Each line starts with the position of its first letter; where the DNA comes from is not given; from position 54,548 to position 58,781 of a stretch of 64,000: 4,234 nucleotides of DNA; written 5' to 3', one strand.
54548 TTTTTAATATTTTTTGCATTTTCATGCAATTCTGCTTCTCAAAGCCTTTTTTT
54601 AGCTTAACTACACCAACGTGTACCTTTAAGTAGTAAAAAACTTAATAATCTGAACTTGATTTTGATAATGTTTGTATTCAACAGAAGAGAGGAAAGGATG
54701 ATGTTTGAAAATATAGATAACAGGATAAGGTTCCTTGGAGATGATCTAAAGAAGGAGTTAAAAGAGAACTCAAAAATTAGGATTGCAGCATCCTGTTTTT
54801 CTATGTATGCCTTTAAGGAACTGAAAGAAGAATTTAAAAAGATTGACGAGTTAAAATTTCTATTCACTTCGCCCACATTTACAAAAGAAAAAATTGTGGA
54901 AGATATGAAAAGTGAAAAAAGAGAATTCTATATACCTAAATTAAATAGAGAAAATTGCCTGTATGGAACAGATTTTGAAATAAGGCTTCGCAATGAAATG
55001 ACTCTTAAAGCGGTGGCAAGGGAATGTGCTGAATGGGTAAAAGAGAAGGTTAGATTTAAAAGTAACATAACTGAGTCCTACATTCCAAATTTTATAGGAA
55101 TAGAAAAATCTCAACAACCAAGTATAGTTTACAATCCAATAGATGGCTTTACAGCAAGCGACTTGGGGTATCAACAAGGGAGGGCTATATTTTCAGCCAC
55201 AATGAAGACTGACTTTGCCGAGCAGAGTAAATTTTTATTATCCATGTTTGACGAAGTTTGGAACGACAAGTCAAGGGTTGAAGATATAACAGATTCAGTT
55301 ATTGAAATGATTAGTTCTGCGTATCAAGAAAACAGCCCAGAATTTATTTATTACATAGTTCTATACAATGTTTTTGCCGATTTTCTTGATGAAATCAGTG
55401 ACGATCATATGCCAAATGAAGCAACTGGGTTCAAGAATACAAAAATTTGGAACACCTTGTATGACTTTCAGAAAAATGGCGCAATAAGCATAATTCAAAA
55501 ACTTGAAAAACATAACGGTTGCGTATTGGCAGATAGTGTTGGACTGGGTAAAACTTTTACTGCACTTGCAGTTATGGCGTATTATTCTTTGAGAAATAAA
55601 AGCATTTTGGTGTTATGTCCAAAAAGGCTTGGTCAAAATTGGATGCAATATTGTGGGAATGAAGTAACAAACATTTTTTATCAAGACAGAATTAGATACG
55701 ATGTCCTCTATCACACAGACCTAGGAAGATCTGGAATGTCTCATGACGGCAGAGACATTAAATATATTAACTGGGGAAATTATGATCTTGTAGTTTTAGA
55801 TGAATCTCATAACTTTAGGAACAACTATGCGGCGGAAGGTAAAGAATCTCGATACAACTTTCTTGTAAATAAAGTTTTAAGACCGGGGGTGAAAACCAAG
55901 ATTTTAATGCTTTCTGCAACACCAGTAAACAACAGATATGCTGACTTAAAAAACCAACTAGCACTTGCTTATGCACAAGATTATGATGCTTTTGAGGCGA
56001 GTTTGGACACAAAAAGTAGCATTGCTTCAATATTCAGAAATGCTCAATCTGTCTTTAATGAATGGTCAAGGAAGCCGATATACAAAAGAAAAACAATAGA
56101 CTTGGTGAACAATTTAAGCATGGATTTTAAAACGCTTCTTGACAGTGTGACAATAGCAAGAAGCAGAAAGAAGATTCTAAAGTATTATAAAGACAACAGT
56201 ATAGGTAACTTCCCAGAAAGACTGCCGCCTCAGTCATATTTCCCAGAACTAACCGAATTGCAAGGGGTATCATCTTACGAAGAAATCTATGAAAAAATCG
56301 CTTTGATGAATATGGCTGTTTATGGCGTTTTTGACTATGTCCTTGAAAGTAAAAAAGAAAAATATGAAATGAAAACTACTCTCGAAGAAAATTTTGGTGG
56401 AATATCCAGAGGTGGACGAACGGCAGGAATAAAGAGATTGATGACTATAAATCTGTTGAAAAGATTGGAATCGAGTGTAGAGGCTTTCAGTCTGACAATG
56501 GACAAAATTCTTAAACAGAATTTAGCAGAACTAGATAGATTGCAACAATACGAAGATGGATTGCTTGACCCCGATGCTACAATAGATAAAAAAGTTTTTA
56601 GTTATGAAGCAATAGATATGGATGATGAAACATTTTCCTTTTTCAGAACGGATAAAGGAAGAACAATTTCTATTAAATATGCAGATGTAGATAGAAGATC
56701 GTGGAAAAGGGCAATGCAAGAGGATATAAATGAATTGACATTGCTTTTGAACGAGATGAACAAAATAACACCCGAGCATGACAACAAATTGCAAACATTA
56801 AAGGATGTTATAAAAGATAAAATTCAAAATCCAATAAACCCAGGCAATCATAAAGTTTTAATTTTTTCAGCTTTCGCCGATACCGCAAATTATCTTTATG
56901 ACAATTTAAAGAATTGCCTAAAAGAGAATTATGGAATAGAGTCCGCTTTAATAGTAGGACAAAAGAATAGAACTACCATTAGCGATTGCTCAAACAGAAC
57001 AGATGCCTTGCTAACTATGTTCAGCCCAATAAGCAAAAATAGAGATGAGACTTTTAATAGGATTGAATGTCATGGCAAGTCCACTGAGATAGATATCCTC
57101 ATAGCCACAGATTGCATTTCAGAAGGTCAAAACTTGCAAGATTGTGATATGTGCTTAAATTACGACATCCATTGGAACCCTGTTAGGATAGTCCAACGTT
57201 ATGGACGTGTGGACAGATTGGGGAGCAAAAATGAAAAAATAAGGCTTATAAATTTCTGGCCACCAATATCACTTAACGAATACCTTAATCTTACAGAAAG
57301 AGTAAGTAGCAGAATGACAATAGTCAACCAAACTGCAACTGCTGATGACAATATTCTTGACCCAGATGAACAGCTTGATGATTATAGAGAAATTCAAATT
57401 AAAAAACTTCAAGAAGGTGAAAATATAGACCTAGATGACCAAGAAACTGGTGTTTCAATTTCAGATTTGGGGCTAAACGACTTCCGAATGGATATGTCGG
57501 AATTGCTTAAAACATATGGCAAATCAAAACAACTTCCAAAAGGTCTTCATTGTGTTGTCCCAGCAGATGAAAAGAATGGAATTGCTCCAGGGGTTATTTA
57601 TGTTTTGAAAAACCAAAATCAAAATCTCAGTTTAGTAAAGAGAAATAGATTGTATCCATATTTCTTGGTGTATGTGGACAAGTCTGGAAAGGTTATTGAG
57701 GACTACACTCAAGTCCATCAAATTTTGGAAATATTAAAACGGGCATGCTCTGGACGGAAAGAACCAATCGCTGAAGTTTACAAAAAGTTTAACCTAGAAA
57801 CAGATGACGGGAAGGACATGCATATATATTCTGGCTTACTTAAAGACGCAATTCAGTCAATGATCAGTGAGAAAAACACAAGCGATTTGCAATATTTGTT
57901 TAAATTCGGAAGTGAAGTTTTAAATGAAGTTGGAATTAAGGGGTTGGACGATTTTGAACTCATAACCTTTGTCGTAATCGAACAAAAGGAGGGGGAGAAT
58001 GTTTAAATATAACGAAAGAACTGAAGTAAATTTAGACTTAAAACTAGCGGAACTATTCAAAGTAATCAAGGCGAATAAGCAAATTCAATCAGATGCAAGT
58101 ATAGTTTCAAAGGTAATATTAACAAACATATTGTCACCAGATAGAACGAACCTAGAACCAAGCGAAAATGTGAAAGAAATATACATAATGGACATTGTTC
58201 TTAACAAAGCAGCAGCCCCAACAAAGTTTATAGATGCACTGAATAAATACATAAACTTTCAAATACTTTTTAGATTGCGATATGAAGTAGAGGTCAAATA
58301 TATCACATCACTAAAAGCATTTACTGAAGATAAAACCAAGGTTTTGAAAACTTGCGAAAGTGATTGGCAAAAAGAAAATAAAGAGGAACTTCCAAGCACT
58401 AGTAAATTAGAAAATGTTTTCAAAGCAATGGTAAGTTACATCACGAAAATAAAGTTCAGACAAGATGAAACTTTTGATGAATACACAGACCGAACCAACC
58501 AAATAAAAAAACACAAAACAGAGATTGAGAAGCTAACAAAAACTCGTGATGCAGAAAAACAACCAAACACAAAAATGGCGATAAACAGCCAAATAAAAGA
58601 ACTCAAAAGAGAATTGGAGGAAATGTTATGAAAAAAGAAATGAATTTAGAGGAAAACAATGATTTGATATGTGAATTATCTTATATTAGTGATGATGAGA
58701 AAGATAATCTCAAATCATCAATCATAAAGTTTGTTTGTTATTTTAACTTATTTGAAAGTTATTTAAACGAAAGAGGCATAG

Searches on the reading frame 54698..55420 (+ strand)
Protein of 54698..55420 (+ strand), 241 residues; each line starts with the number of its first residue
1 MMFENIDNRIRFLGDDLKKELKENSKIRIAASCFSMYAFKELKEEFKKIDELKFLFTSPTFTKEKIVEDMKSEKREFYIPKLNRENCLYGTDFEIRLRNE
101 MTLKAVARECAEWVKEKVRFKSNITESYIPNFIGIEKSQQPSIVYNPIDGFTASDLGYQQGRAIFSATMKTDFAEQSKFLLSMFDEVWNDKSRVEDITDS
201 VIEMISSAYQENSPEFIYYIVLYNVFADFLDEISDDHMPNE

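Call 55: search_solved_structures(query=window:54698-55420:+, max_evalue=10)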
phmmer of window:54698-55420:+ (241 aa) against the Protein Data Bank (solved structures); distinct sequences matched with E-value up to 10: 1.
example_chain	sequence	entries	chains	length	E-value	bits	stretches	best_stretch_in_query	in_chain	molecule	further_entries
7abf_X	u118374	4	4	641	2.4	11.1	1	17-78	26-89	WW domain-binding protein 11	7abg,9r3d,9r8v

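Call 92: search_solved_structures(query=A4, max_evalue=10, show_alignments=2)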
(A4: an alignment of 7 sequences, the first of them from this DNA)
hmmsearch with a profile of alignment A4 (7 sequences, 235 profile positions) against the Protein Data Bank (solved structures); distinct sequences matched with E-value up to 10: 0.

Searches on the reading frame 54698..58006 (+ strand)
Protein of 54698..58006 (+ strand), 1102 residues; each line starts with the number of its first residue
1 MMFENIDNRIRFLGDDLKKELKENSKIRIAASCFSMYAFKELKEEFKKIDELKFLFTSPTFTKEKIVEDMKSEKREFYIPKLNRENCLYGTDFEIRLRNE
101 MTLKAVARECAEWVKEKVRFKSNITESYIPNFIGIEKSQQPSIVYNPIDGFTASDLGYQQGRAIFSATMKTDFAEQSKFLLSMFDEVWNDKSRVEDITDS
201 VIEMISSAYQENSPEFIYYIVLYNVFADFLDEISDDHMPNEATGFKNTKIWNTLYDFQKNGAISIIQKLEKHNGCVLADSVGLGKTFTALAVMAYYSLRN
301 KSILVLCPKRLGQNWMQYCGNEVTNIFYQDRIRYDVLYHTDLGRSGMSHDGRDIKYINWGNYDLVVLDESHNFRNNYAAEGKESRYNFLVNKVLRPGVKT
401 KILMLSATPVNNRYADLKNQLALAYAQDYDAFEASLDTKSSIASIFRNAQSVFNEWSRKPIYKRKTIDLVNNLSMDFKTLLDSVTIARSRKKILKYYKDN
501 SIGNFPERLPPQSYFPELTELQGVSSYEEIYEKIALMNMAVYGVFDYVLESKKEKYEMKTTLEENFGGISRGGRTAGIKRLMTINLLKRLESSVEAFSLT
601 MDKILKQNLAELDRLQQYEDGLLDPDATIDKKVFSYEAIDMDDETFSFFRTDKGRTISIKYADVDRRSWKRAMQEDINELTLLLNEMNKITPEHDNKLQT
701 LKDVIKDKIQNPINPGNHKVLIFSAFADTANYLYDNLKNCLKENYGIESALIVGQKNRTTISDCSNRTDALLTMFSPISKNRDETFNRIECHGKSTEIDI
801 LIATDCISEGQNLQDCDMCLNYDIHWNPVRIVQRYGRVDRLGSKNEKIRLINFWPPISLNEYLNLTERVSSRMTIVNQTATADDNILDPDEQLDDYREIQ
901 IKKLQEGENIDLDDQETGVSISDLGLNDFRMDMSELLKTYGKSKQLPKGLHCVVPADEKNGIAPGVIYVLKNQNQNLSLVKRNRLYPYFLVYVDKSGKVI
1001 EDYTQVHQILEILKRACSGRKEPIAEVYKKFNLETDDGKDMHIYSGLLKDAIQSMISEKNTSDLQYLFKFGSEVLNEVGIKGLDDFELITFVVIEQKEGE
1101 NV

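Call 5: search_protein_families(library=pfam, proteins=[window:54698-58006:+], max_evalue=0.1)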
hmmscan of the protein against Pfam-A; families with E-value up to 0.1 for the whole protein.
window:54698-58006:+ (1102 aa): 6 families
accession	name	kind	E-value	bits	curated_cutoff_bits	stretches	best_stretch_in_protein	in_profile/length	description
PF00271.37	Helicase_C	-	4.2e-14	53.2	23.5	1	713-842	11-110/110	Helicase conserved C-terminal domain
PF00176.29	SNF2-rel_dom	-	5e-12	46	24.9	1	258-432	2-189/290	SNF2-related domain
PF00270.35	DEAD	-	1.5e-07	31.8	26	1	265-410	7-161/167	DEAD/DEAH box helicase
PF04851.21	ResIII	-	4e-07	30.5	22.5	1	254-409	4-162/164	Type III restriction enzyme, res subunit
PF20720.3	nSTAND3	-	0.00062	19.9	27.2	1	264-330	9-72/155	Novel STAND NTPase 3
PF13872.12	AAA_34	-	0.06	12.7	27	0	355-411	166-226/306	P-loop containing NTP hydrolase pore-1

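Call 6: search_protein_families(library=padloc, proteins=[window:54698-58006:+], max_evalue=0.01)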
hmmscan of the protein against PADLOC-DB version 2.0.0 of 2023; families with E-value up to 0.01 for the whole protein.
window:54698-58006:+ (1102 aa): 42 families (the best 25 are shown)
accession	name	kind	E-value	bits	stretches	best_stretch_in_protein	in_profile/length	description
PDLC01075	C3a139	-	2.5e-104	348.5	1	11-1093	10-946/948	HKD+Snf2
PDLC02621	DrmD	-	7.2e-34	115.2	2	576-855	393-637/1040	DrmD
PDLC02623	DrmD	-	2.6e-28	96.3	2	679-896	495-676/1040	DrmD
PDLC02619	DrmD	-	2.5e-27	93.4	2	586-849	301-541/872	DrmD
PDLC02500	BrxHI|BrxHII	-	6.2e-26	89.2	2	797-919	529-650/933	BrxHI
PDLC00659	HmaA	-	5.6e-24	82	2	672-844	465-613/1176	SNF2 helicase / DEAD-box helicase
PDLC02193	PLD_Helicase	-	6.9e-24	82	2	672-905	647-864/905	-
PDLC03830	ZacC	-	7.5e-24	82.4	3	357-420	239-299/1019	-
PDLC02843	DpdE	-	4.5e-22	75.8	2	276-450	179-343/1091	DpdE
PDLC04556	PDC-M27C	-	1.9e-21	74.2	3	254-317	36-102/892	-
PDLC02632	DrmD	-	3.7e-19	66.7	2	780-859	562-639/662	DrmD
PDLC02633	DrmD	-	3.3e-18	63.1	1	572-855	391-642/839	DrmD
PDLC02840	DpdE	-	4.8e-18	62.9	2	682-846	526-659/1091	DpdE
PDLC02572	DrmA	-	6.3e-17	58.8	2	795-848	574-628/1043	DrmA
PDLC04554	PDC-M27C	-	5.7e-16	55.9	3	258-321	40-106/1217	-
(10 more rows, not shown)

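Call 7: search_protein_families(library=ncbifam, proteins=[window:54698-58006:+], max_evalue=0.01)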
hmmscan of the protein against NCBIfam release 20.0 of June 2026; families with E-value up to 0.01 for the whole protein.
window:54698-58006:+ (1102 aa): 17 families
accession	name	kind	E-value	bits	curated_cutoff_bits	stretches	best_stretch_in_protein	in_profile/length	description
NF038317.1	DISARM_DrmD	equivalog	1.7e-41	142.5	610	2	362-880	239-650/1021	DISARM system SNF2-like helicase DrmD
NF042964.1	phospholipD_antiphage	equivalog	5.4e-36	124.3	1100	3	581-907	597-858/895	phospholipase D-like domain-containing anti-phage protein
NF038318.1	DISARM_DrmD_b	equivalog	9.6e-27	93.5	950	2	645-849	339-538/868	DISARM system SNF2-like helicase DrmD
NF041062.1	DpdE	equivalog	1.9e-22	79.1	500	2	277-448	175-341/1048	protein DpdE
NF053675.1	pilus_reg_Snf2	equivalog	2.7e-13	49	1100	1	226-416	557-743/1029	pilus expression-regulating Snf2 family helicase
NF003426.0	PRK04914.1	equivalog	2.2e-12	46.1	576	2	275-460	173-367/959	RNA polymerase-associated protein RapA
NF010337.0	PRK13766.1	equivalog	3.8e-11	41.8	610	1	679-841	332-468/781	Hef nuclease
NF041790.1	anti-phage_ZorD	equivalog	1.5e-07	29.7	1500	1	270-343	602-674/1035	type I Zorya anti-phage system protein ZorD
NF058637.1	helic_SCO1167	equivalog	2.5e-07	29.2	1200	1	227-417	445-630/932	SCO1167/SCO6262 family helicase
NF053631.1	RNA_helic_CshA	equivalog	1.3e-06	27.6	646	1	794-885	284-371/434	degradosome RNA helicase CshA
TIGR04095.1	dnd_restrict_1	equivalog_domain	1.7e-05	24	600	0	254-317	9-72/451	DNA phosphorothioation system restriction enzyme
NF008394.0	PRK11192.1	equivalog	1.9e-05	23.7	507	1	719-852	220-352/441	ATP-dependent RNA helicase SrmB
NF053711.1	RNA_heli_RhlE1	exception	0.00017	20.5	750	1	793-851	290-348/434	RNA helicase RhlE1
NF008744.0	PRK11776.1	equivalog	0.00033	19.3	524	1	781-851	280-346/460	ATP-dependent RNA helicase DbpA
NF008642.0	PRK11634.1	equivalog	0.00076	18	989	1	782-844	284-342/628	DEAD/DEAH family ATP-dependent RNA helicase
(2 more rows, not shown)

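Call 93: search_solved_structures(query=window:54698-58003:+, max_evalue=0.001)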
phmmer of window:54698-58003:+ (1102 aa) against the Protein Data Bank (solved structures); distinct sequences matched with E-value up to 0.001: 31.
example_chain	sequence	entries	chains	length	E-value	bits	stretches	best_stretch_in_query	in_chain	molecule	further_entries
6iy2_O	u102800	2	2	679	2.1e-08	35.6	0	799-883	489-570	Transcription regulatory protein SNF2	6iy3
5x0x_O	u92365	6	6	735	2.6e-08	35.2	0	799-883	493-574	Transcription regulatory protein SNF2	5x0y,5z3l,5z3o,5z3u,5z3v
7egm_A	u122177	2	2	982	5.8e-08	34.1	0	799-883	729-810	Transcription regulatory protein SNF2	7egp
8v4y_W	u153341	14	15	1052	1.2e-07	33.1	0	250-323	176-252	SWI/SNF-related matrix-associated actin-dependent regulator of chromatin subfamily A membe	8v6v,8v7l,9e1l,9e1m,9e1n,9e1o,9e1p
6ne3_W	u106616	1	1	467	1.2e-07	33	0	251-322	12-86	SWI/SNF-related matrix-associated actin-dependent regulator of chromatin subfamily A membe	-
6vzg_K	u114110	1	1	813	1.7e-07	32.5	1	796-927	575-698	Nuclear protein STH1/NPS1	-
6vz4_K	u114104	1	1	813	1.7e-07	32.5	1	796-927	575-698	Nuclear protein STH1/NPS1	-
6uxv_A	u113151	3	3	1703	2.2e-07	32.1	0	799-882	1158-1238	Transcription regulatory protein SNF2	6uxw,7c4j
7otq_K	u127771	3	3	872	2.4e-07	32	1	255-376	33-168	Chromodomain-helicase-DNA-binding protein 1-like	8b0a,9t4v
7epu_B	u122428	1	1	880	2.4e-07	32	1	255-376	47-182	Chromodomain-helicase-DNA-binding protein 1-like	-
7enn_K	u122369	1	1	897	2.6e-07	31.9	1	255-376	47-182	Chromodomain-helicase-DNA-binding protein 1-like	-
6k15_J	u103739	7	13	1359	5.8e-07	30.8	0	796-926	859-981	Nuclear protein STH1/NPS1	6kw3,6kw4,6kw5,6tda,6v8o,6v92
5hzr_A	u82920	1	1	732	1e-06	30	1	798-918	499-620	SNF2-family ATP dependent chromatin remodeling factor like protein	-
23cp_K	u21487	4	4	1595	1.6e-06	29.3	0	800-919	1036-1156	WD40 repeat-containing protein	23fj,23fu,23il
1hv8_A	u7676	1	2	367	1.6e-05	26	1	794-852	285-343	PUTATIVE ATP-DEPENDENT RNA HELICASE MJ0669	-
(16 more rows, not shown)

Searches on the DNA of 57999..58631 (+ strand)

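Call 102: search_dna_similar(query=L049:5582-9546:+, collection=ecoli_genomes, mode=near, max_rows=8)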
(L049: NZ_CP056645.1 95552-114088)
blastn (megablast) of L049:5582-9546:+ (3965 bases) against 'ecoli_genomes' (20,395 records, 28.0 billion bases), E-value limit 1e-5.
Records with a match: 54; places in all: 54; records where one place covers at least 80% of the query: 54.
Genomes with a match: 54 of 5426; with a place that covers at least 80% of the query: 54. Places per genome that has any: lowest 1, median 1, highest 1. On chromosomes: 54 places; on plasmids: 0.
Best place of each record, by identity: 95-99% 8; 90-95% 46.
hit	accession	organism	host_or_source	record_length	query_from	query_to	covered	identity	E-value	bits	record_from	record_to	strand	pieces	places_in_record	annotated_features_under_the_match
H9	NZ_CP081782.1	Escherichia coli strain 0H26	-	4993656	1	3919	99%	95.8%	0e+0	6329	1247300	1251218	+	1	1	helicase-related protein | DUF4391 domain-containing protein | helix-turn-helix transcriptional regulator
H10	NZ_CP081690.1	Escherichia coli strain 0H25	-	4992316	1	3919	99%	95.8%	0e+0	6329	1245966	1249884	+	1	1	helicase-related protein | DUF4391 domain-containing protein | helix-turn-helix transcriptional regulator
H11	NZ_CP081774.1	Escherichia coli strain 0H24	-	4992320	1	3919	99%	95.8%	0e+0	6329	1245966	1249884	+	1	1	helicase-related protein | DUF4391 domain-containing protein | helix-turn-helix transcriptional regulator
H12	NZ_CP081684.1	Escherichia coli strain 0H23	-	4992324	1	3919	99%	95.8%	0e+0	6329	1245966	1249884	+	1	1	helicase-related protein | DUF4391 domain-containing protein | helix-turn-helix transcriptional regulator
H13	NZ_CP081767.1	Escherichia coli strain 0H18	-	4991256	1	3919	99%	95.8%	0e+0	6329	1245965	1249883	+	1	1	helicase-related protein | DUF4391 domain-containing protein | helix-turn-helix transcriptional regulator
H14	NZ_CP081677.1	Escherichia coli strain 0H15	-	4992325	1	3919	99%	95.8%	0e+0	6329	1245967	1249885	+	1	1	helicase-related protein | DUF4391 domain-containing protein | helix-turn-helix transcriptional regulator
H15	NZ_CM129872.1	Escherichia coli strain PCP06171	seawater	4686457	1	3919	99%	95.8%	0e+0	6329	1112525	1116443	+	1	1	helicase-related protein | DUF4391 domain-containing protein | helix-turn-helix transcriptional regulator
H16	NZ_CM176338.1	Escherichia coli strain CAVP776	Homo sapiens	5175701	1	3919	99%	95.8%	0e+0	6329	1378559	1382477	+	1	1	helicase-related protein | DUF4391 domain-containing protein | helix-turn-helix transcriptional regulator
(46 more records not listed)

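Call 103: get_annotated_region(hit=H16, flank=12000)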
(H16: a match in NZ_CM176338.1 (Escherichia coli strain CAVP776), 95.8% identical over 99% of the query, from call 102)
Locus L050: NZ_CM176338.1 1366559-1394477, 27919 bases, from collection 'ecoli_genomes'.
description: Escherichia coli strain CAVP776 chromosome, whole genome shotgun sequence
organism: Escherichia coli strain CAVP776 (NCBI taxid 562)
replicon: chromosome; assembly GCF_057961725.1
host: Homo sapiens; source: Perirectal; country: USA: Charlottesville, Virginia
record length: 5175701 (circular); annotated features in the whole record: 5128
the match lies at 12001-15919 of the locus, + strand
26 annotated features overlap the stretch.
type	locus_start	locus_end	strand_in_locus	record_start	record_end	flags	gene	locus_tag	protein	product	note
CDS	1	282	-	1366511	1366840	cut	-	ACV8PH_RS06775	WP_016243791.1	TA system toxin CbtA family protein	-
CDS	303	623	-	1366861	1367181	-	-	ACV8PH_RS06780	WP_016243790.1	type IV toxin-antitoxin system YeeU family antitoxin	-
CDS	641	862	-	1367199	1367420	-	-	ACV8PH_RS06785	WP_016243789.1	DUF987 domain-containing protein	-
CDS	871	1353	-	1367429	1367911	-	lfgB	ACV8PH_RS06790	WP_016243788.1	JAB domain-containing protein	-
CDS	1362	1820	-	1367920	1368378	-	-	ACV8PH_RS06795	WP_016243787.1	antirestriction protein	-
CDS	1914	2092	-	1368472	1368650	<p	-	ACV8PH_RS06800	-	DUF905 family protein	frameshifted; internal stop; incomplete; partial in the middle of a contig; missing C-terminus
CDS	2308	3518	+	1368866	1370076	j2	-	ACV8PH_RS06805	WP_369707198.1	IS3 family transposase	programmed frameshift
sequence_feature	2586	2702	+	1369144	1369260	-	-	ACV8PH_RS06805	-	-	AL1L pseudoknot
CDS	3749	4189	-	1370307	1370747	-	-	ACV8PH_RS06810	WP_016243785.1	hypothetical protein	-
CDS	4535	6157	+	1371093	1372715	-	-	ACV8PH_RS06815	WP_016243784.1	hypothetical protein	-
CDS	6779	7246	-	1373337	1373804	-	yfjT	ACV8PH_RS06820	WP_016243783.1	protein YfjT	-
CDS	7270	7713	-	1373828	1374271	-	-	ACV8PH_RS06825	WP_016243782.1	YfjS/YafY family lipoprotein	-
CDS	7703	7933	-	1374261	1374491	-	-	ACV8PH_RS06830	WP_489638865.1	hypothetical protein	-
CDS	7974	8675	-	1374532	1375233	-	-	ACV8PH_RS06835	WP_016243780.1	DeoR family transcriptional regulator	-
CDS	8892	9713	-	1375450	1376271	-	-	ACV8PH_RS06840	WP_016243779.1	DUF932 domain-containing protein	-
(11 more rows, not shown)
